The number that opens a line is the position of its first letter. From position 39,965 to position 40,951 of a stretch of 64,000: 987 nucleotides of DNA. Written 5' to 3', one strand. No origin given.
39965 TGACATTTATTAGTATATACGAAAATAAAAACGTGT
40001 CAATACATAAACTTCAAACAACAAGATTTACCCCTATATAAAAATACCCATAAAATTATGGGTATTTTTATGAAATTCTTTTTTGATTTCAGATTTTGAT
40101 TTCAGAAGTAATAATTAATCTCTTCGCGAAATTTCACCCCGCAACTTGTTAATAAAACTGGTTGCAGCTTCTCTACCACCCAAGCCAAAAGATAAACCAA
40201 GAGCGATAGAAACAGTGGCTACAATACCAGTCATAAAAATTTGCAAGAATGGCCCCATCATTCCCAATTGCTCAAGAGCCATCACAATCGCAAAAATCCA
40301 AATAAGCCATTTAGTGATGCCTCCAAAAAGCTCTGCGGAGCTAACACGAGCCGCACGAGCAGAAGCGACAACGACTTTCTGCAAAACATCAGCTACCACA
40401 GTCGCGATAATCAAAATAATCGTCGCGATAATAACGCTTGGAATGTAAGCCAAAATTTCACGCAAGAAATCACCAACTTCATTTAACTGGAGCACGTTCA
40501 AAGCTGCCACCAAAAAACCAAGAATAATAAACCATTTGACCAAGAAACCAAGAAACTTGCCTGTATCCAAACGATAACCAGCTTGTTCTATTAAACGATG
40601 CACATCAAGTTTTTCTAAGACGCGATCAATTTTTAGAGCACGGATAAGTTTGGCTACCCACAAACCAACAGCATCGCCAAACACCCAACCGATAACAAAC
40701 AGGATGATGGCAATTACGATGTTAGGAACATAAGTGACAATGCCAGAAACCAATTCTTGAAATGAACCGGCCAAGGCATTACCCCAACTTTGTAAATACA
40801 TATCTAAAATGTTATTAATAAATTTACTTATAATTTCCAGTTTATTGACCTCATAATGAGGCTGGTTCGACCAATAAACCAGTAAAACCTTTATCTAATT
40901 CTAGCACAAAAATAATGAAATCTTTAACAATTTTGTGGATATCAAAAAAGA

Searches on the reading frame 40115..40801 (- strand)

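Call 12: search_protein_families(library=pfam, proteins=[window:40115-40801:-], max_evalue=0.001)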
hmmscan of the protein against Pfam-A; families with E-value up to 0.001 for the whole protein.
window:40115-40801:- (228 aa): 1 family
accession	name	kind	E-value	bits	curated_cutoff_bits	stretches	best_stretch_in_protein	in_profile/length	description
PF05552.17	MS_channel_1st_1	-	3.1e-19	69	22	2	14-60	3-49/50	Mechanosensitive ion channel, conserved TM helix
